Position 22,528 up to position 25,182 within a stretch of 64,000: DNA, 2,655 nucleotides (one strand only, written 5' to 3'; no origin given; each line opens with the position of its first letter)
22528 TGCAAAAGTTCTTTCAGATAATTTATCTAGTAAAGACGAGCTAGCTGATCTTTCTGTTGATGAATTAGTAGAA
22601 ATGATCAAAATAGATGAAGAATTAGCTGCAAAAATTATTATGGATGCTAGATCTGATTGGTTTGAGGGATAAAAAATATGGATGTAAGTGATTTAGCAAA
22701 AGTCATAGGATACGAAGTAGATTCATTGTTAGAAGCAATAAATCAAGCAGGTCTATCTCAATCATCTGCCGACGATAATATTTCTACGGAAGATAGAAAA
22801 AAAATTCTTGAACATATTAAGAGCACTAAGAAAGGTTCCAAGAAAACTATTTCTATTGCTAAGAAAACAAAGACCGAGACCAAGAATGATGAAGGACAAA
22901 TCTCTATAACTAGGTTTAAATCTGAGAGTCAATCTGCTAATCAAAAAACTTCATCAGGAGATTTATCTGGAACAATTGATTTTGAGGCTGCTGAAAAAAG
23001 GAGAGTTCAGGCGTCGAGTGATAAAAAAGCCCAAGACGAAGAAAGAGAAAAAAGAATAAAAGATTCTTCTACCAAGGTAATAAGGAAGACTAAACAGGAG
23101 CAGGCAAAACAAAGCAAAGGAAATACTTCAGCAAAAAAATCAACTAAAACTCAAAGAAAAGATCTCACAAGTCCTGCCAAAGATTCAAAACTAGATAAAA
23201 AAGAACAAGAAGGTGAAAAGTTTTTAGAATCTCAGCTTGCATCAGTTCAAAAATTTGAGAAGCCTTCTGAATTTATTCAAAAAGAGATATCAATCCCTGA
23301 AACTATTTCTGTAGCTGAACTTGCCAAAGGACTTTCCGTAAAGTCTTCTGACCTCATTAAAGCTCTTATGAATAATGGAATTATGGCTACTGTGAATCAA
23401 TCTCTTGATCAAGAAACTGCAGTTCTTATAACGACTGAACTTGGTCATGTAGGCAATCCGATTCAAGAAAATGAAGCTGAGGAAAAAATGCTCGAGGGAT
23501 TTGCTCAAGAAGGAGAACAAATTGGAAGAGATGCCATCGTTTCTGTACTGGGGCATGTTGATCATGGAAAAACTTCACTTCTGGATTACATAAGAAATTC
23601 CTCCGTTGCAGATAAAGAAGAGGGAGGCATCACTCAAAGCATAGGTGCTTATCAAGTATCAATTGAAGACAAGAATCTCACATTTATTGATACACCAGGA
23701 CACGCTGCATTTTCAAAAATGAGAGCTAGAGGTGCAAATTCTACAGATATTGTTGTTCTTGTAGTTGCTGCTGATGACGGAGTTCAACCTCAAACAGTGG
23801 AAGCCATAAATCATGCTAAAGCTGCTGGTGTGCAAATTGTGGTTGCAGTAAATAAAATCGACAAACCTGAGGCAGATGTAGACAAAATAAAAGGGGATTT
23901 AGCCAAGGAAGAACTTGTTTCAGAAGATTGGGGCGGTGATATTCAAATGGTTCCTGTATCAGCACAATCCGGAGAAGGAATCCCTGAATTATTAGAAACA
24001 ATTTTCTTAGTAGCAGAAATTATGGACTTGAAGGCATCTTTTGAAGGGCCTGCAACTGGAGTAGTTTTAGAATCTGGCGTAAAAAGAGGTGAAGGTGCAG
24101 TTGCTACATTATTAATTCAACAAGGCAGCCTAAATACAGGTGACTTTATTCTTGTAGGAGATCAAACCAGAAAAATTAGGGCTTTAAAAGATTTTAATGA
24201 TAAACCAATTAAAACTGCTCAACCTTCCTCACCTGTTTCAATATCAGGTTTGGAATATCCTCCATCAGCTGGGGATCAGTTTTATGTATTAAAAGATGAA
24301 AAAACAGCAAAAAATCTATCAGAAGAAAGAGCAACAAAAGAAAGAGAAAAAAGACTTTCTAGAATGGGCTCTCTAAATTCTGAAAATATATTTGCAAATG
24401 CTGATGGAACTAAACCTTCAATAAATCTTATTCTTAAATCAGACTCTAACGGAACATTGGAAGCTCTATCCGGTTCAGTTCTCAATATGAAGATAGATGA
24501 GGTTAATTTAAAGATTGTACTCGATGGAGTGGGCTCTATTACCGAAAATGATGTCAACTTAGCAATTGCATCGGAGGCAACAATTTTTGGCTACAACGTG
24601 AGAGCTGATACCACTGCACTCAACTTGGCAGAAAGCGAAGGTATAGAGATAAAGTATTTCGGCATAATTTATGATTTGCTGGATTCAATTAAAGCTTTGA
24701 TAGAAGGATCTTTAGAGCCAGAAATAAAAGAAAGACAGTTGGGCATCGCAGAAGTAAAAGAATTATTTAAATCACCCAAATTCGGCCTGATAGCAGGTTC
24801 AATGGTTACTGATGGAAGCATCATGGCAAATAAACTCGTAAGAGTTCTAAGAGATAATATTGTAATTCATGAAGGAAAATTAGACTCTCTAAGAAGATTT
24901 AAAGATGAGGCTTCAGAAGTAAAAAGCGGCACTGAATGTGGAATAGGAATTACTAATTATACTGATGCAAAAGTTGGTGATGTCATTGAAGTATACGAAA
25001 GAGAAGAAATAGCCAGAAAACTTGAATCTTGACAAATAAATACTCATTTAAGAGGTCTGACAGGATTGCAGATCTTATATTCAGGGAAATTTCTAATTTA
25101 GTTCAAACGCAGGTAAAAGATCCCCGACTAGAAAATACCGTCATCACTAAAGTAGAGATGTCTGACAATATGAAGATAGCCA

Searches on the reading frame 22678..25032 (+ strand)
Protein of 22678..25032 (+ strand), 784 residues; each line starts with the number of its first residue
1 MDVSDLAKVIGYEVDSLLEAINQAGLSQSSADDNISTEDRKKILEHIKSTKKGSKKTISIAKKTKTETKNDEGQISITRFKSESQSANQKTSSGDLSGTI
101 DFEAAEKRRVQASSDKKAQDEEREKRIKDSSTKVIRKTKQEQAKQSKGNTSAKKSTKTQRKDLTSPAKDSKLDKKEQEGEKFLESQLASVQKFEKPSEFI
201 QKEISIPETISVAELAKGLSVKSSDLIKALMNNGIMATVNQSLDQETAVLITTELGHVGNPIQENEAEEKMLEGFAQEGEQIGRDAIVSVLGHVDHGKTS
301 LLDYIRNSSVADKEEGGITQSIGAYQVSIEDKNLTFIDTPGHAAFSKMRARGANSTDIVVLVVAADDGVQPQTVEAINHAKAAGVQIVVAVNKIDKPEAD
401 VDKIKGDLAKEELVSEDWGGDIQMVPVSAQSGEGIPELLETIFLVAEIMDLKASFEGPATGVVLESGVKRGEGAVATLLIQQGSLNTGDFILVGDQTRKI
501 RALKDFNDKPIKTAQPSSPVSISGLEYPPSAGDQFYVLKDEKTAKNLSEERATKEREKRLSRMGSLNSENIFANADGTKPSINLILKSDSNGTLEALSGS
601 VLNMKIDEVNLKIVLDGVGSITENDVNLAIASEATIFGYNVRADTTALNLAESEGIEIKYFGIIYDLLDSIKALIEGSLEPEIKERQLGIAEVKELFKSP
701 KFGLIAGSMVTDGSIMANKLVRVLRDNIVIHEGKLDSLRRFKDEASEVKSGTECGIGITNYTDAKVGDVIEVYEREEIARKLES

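Call 12: search_protein_families(library=pfam, proteins=[window:22678-25032:+], max_evalue=0.01)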
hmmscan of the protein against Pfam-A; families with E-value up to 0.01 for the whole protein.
window:22678-25032:+ (784 aa): 9 families
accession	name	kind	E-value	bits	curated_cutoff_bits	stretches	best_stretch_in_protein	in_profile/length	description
PF00009.33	GTP_EFTU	-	1e-37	130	26.5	1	287-443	5-183/188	Elongation factor Tu GTP binding domain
PF11987.13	IF-2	-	2.9e-31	108.3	27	1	561-672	5-117/117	Translation-initiation factor 2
PF04760.21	IF2_N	-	6.3e-19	67.9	25.3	2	207-257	1-52/53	Translation initiation factor IF-2, N-terminal region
PF22042.2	EF-G_D2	-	1.7e-18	66.9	27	1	458-537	1-83/84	Elongation factor G domain 2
PF01926.29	MMR_HSR1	-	3.2e-10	40.6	21.9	1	288-393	2-113/113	50S ribosome-binding GTPase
PF03144.31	GTP_EFTU_D2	-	2.1e-07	31.7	30.3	1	703-770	1-72/73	Elongation factor Tu domain 2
PF00025.27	Arf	-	1.5e-06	28.3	22.3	1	286-442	15-170/174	ADP-ribosylation factor family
PF02421.24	FeoB_N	-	5.3e-05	23.2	27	1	288-442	3-156/156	Ferrous iron transport protein B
PF08477.19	Roc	-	0.001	19.8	27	1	288-395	2-119/119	Ras of Complex, Roc, domain of DAPkinase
